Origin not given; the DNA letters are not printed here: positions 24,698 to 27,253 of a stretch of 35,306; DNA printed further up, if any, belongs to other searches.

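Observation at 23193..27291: Candidate undescribed cassette: ATP-grasp::PLP-decarboxylase fusion + transglutaminase-like protein + UT-family channel, chained by overlapping frames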

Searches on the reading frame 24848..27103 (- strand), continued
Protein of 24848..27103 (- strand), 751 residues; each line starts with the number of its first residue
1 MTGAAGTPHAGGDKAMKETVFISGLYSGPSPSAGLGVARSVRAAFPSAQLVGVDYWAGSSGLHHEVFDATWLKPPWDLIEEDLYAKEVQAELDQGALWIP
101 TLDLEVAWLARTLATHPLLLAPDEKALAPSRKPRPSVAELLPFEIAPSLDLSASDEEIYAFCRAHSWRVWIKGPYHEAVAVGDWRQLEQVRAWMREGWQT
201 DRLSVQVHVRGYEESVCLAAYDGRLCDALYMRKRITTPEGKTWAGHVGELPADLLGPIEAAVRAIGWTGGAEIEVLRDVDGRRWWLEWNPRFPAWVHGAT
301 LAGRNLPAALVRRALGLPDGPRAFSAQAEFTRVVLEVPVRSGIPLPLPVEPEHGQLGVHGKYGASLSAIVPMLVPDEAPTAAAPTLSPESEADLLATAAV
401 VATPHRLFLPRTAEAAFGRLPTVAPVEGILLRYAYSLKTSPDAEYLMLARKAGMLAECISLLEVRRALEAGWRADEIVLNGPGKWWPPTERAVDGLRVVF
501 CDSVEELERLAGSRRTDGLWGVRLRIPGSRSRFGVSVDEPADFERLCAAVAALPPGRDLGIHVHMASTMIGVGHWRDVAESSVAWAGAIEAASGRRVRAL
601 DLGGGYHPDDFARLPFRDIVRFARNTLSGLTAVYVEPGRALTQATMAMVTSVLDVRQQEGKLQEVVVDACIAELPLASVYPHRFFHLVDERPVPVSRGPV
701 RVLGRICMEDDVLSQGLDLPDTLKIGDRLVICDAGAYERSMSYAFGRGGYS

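Call 8: find_encoding_contigs(protein=P0093, flank=8000, max_places=2)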
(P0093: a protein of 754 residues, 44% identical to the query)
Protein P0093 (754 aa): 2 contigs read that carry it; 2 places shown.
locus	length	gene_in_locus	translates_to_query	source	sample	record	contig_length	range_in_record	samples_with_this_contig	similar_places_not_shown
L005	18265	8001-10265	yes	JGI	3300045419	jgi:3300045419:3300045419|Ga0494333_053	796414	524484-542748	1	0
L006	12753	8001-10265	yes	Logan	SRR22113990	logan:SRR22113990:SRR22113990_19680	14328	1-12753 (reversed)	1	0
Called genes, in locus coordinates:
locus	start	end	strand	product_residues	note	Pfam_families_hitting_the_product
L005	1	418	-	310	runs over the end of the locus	-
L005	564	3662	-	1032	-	PF13424:TPR_12, PF24885:TPR_NPHP3, PF13374:TPR_10, PF13374:TPR_10, PF13424:TPR_12, PF24885:TPR_NPHP3, PF13424:TPR_12, PF17874:TPR_MalT, +13 more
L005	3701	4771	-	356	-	-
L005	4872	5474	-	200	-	-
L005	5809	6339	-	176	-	PF14720:NiFe_hyd_SSU_C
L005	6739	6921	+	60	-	-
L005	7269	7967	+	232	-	-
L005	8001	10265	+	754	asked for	PF15632:ATPgrasp_Ter, PF02784:Orn_Arg_deC_N, PF00278:Orn_DAP_Arg_deC (weak)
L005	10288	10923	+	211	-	-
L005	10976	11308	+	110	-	PF02627:CMD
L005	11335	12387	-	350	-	PF03595:SLAC1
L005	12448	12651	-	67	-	PF12088:DUF3565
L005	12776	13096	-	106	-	-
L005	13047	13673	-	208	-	PF00355:Rieske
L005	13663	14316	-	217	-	PF00037:Fer4 (faint), PF12797:Fer4_2 (weak), PF12837:Fer4_6 (faint), PF12838:Fer4_7 (faint), PF13187:Fer4_9 (faint), PF13237:Fer4_10 (faint), PF13484:Fer4_16 (faint), PF13247:Fer4_11, +2 more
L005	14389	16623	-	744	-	PF04879:Molybdop_Fe4S4, PF00384:Molybdopterin, PF01568:Molydop_binding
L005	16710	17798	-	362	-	-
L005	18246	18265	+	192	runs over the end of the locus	PF00440:TetR_N, PF16925:TetR_C_13 (weak), PF21993:TetR_C_13_2 (weak)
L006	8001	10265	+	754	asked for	PF15632:ATPgrasp_Ter, PF02784:Orn_Arg_deC_N, PF00278:Orn_DAP_Arg_deC (weak)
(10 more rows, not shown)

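Call 11: find_related_loci(query=A1, collection=genome_contigs, flank=6000)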
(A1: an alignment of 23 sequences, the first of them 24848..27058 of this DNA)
Query A1 (736 aa) in genome_contigs; peptide patterns used: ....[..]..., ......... (x = any residue, [..] = any of these).
599 stretches matched a pattern (row limit reached: there are more); 588 encode a relative of the query (tblastn E <= 1e-3); the best 80 are kept; 79 distinct loci.
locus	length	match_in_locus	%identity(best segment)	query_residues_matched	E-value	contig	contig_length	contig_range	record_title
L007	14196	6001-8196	66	4-735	0e+0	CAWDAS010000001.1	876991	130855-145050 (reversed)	MAG: uncultured Actinomycetota bacterium isolate MFD01721.bin.1.87 genome assembly, contig: contig_13353, whole genome s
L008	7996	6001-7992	67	1-661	0e+0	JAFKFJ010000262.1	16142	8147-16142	MAG: Alphaproteobacteria bacterium isolate SCN18_25_1_16_R2_B_70_11 SCN18_25_1_16_R2_B_scaffold_816, whole genome shotgu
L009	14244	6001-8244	49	1-735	0e+0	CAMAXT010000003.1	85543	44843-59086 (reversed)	MAG: Pseudobacteriovorax antillogorgiicola isolate MH-08apr19-170 genome assembly, contig: MH-08apr19-C528, whole genome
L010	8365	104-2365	43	5-733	0e+0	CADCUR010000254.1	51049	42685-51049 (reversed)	MAG: uncultured Pyrinomonadaceae bacterium isolate AVDCRST_MAG74 genome assembly, contig: NODE5, whole genome shotgun se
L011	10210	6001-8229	43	5-733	0e+0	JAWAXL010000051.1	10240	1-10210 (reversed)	MAG: Candidatus Bathyarchaeia archaeon isolate ZZQ_201803_bins_111 ZZQ_201803_bins_111_scaffold_51, whole genome shotgun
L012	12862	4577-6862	44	5-733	0e+0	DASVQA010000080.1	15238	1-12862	MAG TPA_asm: Pyrinomonadaceae bacterium isolate SMAG_U3194 k141_81647, whole genome shotgun sequence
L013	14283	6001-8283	44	5-733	0e+0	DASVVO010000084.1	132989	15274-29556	MAG TPA_asm: Pyrinomonadaceae bacterium isolate SMAG_U3345 k141_151270, whole genome shotgun sequence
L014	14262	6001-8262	44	5-733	0e+0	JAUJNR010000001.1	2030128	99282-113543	MAG: Pyrinomonadaceae bacterium isolate YX2bin36 opera_contig_1, whole genome shotgun sequence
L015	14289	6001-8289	44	5-733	0e+0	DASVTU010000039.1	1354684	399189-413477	MAG TPA_asm: Pyrinomonadaceae bacterium isolate SMAG_U3299 k141_62207, whole genome shotgun sequence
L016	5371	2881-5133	44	4-733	0e+0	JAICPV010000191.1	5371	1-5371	MAG: Pyrinomonadaceae bacterium isolate TY_FP_2_bin.49 k141_2190529_length_5371_cov_8.0000, whole genome shotgun sequenc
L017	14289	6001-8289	44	5-733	0e+0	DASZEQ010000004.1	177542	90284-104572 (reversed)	MAG TPA_asm: Pyrinomonadaceae bacterium isolate SMAG_U6498 k141_199808, whole genome shotgun sequence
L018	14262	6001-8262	44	5-733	0e+0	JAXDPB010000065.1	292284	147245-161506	MAG: Sphingomonadales bacterium isolate BP_701 scaffold_1916964, whole genome shotgun sequence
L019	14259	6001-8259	44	1-733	0e+0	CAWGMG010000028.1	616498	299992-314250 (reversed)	MAG: uncultured Verrucomicrobiae bacterium isolate MFD01213.bin.2.156 genome assembly, contig: contig_6336, whole genome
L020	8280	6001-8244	44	4-733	0e+0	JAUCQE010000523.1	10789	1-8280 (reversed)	MAG: Pyrinomonadaceae bacterium isolate Bin_028 k127_730821, whole genome shotgun sequence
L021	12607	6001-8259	44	4-733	0e+0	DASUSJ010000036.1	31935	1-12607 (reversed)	MAG TPA_asm: Pyrinomonadaceae bacterium isolate SMAG_U1733 k141_1160287, whole genome shotgun sequence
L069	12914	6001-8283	27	4-730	3e-41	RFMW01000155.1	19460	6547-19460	MAG: Sphingobacteriia bacterium isolate LLD_074 Lanier.contig80593.19460bp, whole genome shotgun sequence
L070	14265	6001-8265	24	4-725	4e-40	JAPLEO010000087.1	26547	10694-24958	MAG: Bacteroidetes bacterium isolate LacPavin_0818_WC45_MAG_37_42 LacPavin_0818_WC45_scaffold_958437, whole genome shotg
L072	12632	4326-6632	23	2-725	4e-39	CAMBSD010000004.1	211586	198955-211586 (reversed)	MAG: Chitinophaga pinensis isolate AE-24oct19-69 genome assembly, contig: AE-24oct19-C9, whole genome shotgun sequence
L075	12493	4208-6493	23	2-730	5e-38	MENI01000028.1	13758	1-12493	MAG: Bacteroidetes bacterium GWA2_40_15 gwa2_scaffold_18414, whole genome shotgun sequence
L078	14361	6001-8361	23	2-730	1e-36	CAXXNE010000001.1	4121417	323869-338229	MAG: uncultured Paludibacter sp. isolate c6dfa319-ced9-4a11-90c0-3e1197362bd4 genome assembly, contig: contig_1, whole g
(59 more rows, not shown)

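Call 14: search_protein_families(library=pfam, proteins=[L075:6629-8845:+, L005:7269-7967:+, L005:10288-10923:+, L072:6780-8948:+, L075:4052-5239:+, L075:5258-6625:+, L070:11753-12400:+, L078:10671-11870:+, L069:5645-5977:+], max_evalue=0.01)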
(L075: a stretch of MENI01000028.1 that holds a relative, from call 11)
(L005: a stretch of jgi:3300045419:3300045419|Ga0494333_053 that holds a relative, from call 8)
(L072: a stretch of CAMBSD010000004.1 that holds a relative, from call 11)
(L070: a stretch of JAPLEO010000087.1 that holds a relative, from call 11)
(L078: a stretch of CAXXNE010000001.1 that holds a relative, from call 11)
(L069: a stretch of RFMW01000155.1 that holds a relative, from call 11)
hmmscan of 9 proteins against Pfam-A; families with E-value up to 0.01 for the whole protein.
L075:6629-8845:+ (739 aa): 2 families
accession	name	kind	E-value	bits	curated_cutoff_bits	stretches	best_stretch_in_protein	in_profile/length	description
PF03253.19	UT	-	8.5e-49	166.7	25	1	19-317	3-290/292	Urea transporter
PF01551.29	Peptidase_M23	-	9.1e-16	58.3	28.7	1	412-502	12-88/96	Peptidase family M23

L005:7269-7967:+ (232 aa): 0 families

L005:10288-10923:+ (211 aa): 0 families

L072:6780-8948:+ (723 aa): 2 families
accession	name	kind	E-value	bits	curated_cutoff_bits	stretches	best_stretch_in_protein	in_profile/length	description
PF03253.19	UT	-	2.2e-56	191.6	25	1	18-309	4-291/292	Urea transporter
PF01551.29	Peptidase_M23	-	1.9e-14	54.1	28.7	1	426-493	23-88/96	Peptidase family M23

L075:4052-5239:+ (396 aa): 5 families
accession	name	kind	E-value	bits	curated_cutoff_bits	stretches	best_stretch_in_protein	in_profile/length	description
PF15632.11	ATPgrasp_Ter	-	2.6e-12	47.1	29.1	1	244-361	4-113/131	ATP-grasp in the biosynthetic pathway with Ter operon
PF02655.19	ATP-grasp_3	-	1.4e-09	38.7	23.2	1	173-334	2-157/160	ATP-grasp domain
PF07478.18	Dala_Dala_lig_C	-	1.4e-06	28.4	24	1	188-332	15-174/204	D-ala D-ala ligase C-terminus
PF02786.22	CPSase_L_D2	-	1e-05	25.6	19.8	1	195-341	24-187/211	Carbamoyl-phosphate synthase L chain, ATP binding domain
PF01071.24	GARS_A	-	0.00032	21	27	0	175-266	3-104/194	Phosphoribosylglycinamide synthetase, ATP-grasp (A) domain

L075:5258-6625:+ (456 aa): 3 families
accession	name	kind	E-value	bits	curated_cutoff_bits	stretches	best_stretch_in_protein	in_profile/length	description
PF02784.22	Orn_Arg_deC_N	-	6.6e-30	104.7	23.4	1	63-312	2-245/247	Pyridoxal-dependent decarboxylase, pyridoxal binding domain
PF00278.28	Orn_DAP_Arg_deC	-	4.2e-12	46.6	23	1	313-402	4-95/95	Pyridoxal-dependent decarboxylase, C-terminal sheet domain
PF01168.26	Ala_racemase_N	-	5.2e-05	23.5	24.1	1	57-221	2-158/220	Alanine racemase, N-terminal domain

L070:11753-12400:+ (216 aa): 17 families
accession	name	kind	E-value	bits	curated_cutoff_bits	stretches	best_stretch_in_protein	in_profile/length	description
PF14559.12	TPR_19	-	1.3e-17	64.3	25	2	152-206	5-59/68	Tetratricopeptide repeat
PF07719.23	TPR_2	-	1.9e-17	62.3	27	2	140-169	3-32/34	Tetratricopeptide repeat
PF00515.34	TPR_1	-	1.5e-15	56.7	27.8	2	177-205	6-34/34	Tetratricopeptide repeat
PF13181.12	TPR_8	-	5.4e-14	51.5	25.7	2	173-204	2-33/34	Tetratricopeptide repeat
PF13174.12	TPR_6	-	1.2e-12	48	26.3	1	140-169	2-31/33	Tetratricopeptide repeat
PF13431.12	TPR_17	-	4.8e-12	45.6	24.4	2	160-192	1-33/34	Tetratricopeptide repeat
PF13432.12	TPR_16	-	2.3e-10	41.1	32.7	1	124-171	17-64/65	Tetratricopeptide repeat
PF23914.1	TPR_CcmH_CycH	-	5.1e-10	39.8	42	2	75-169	55-152/158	Cytochrome c-type biogenesis protein H TPR domain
PF13428.12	TPR_14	-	3e-09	37.1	23.5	0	142-179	5-42/44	Tetratricopeptide repeat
PF13424.12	TPR_12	-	1.2e-08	35.4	30.1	1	140-190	5-56/77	Tetratricopeptide repeat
PF12895.13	ANAPC3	-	3.7e-07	30.8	27.2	1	124-197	9-81/82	Anaphase-promoting complex, cyclosome, subunit 3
PF13374.12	TPR_10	-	1.1e-06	28.9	27.5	0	176-199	6-29/42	Tetratricopeptide repeat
PF25062.1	ARM_TT21_N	-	1.6e-06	28.5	40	1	131-199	89-163/222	Tetratricopeptide repeat protein 21 N-terminal ARM repeat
PF13414.12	TPR_11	-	4.2e-06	26.8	26.8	1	120-150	10-40/42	TPR repeat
PF13371.12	TPR_9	-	2.6e-05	24.6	35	1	117-174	8-65/73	Tetratricopeptide repeat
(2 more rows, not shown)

L078:10671-11870:+ (400 aa): 0 families

L069:5645-5977:+ (111 aa): 1 family
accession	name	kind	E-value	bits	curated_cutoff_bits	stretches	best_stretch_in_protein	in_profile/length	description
PF05402.18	PqqD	-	2.1e-12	47.6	23.4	1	43-106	4-67/67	Coenzyme PQQ synthesis protein D (PqqD)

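Call 39: search_solved_structures(query=A1, max_evalue=0.001)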
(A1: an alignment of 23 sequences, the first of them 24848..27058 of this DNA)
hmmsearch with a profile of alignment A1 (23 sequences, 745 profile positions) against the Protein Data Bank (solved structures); distinct sequences matched with E-value up to 0.001: 51.
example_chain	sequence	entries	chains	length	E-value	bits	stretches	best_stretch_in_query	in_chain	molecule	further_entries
7kh2_A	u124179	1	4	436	1.4e-38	135.8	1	372-740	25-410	N-citrylornithine decarboxylase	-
6n2a_A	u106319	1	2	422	3.9e-28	101.3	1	417-739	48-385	Diaminopimelate decarboxylase 1, chloroplastic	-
6n2f_A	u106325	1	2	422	9.5e-28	100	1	417-739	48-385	Diaminopimelate decarboxylase 2, chloroplastic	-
2p3e_A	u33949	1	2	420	8.5e-24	86.9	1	394-740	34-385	Diaminopimelate decarboxylase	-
8d2y_A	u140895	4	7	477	4.7e-22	81.2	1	384-733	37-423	D-ornithine/D-lysine decarboxylase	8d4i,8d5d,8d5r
8d88_A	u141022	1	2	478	4.7e-22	81.2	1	384-733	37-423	D-ornithine/D-lysine decarboxylase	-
6n2h_A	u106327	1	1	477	5.3e-22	81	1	384-733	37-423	D-ornithine/D-lysine decarboxylase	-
10li_A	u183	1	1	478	5.3e-22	81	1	384-733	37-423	Diaminopimelate decarboxylase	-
7ru7_A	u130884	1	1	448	5.9e-22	80.8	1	390-737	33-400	L-glutamyl-[BtrI acyl-carrier protein] decarboxylase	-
2j66_A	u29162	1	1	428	7.3e-22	80.5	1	391-737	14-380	BTRK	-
6knh_A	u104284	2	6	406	3e-21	78.5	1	423-738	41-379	Probable diaminopimelate decarboxylase protein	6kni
2yxx_A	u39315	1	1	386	3.3e-21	78.4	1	387-740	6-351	Diaminopimelate decarboxylase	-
3vab_A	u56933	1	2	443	6.5e-21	77.4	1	389-737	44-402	Diaminopimelate decarboxylase 1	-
9nq5_A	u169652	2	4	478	2.4e-20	75.5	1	384-733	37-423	D-ornithine/D-lysine decarboxylase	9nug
9cpz_A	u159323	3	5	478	2.7e-20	75.4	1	384-733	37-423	D-ornithine/D-lysine decarboxylase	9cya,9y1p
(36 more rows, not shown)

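Call 40: find_encoding_contigs(protein=P0095, flank=7000, max_places=1)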
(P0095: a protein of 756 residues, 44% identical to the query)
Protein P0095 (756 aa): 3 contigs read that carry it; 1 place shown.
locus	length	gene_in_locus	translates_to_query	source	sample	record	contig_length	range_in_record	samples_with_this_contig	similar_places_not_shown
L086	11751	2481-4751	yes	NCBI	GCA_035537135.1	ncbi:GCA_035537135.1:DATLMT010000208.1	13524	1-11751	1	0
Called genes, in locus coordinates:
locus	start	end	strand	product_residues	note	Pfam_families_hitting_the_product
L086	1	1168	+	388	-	PF01370:Epimerase, PF13460:NAD_binding_10 (weak), PF13781:DoxX_3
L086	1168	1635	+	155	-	PF10027:DUF2269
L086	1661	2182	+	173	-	-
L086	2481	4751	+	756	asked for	PF15632:ATPgrasp_Ter (faint), PF02784:Orn_Arg_deC_N, PF00278:Orn_DAP_Arg_deC (weak)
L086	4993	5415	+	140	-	-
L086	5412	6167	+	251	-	-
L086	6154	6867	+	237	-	-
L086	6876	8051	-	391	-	-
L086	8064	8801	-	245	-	-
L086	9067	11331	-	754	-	PF00232:Glyco_hydro_1, PF01370:Epimerase, PF02719:Polysacc_synt_2 (faint), PF04321:RmlD_sub_bind, PF16363:GDP_Man_Dehyd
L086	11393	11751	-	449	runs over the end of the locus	PF13692:Glyco_trans_1_4, PF13524:Glyco_trans_1_2 (weak)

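Call 41: find_encoding_contigs(protein=P0067, flank=7000, max_places=1)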
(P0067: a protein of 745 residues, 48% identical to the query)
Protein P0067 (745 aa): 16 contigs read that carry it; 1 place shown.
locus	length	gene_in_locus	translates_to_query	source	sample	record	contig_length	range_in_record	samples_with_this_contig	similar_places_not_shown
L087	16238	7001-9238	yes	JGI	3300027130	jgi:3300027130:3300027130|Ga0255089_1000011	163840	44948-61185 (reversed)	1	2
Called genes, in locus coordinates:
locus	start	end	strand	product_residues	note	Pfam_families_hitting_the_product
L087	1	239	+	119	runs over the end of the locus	-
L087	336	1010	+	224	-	-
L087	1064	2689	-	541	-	PF00005:ABC_tran, PF13555:AAA_29 (faint), PF01926:MMR_HSR1 (faint), PF13304:AAA_21 (faint), PF13521:AAA_28 (faint), PF12848:ABC_tran_Xtn, PF00005:ABC_tran, PF02463:SMC_N (weak)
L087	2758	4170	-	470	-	PF00875:DNA_photolyase, PF03441:FAD_binding_7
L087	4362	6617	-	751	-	-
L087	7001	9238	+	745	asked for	PF00278:Orn_DAP_Arg_deC (weak), PF02784:Orn_Arg_deC_N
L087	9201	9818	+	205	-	-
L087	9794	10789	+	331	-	PF03253:UT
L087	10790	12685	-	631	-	-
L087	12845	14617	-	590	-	-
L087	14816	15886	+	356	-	PF00092:VWA, PF13519:VWA_2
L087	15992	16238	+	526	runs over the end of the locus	PF18614:RNase_II_C_S1 (faint), PF23459:S1_RRP5 (faint), PF21710:Spt6_S1 (faint), PF17092:PCB_OB (faint), PF00575:S1, PF25522:OB_cyt-4 (faint), PF00575:S1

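Call 42: find_encoding_contigs(protein=P0022, flank=7000, max_places=1)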
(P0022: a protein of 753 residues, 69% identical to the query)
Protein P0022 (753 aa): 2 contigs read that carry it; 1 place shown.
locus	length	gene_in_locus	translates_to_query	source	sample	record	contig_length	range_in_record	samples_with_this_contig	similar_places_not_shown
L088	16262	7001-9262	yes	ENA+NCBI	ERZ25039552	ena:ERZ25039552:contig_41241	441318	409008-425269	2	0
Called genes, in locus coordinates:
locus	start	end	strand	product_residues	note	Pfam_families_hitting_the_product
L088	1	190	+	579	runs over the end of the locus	PF16697:Yop-YscD_cpl, PF00498:FHA, PF00158:Sigma54_activat, PF14532:Sigma54_activ_2, PF07728:AAA_5, PF25601:AAA_lid_14, PF02954:HTH_8 (weak)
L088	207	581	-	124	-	-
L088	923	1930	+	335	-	-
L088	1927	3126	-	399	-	PF00034:Cytochrom_C (faint), PF03150:CCP_MauG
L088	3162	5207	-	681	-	PF00149:Metallophos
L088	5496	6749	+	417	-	-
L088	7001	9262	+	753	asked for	PF00278:Orn_DAP_Arg_deC, PF02784:Orn_Arg_deC_N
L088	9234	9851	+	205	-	-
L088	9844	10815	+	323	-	PF03253:UT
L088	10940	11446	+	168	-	-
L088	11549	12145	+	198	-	PF14559:TPR_19 (faint), PF13428:TPR_14 (faint)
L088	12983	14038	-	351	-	PF20256:MoCoBD_2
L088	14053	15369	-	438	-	PF01315:Ald_Xan_dh_C, PF02738:MoCoBD_1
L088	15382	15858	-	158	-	PF01799:Fer2_2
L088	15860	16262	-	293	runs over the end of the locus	PF00941:FAD_binding_5, PF03450:CO_deh_flav_C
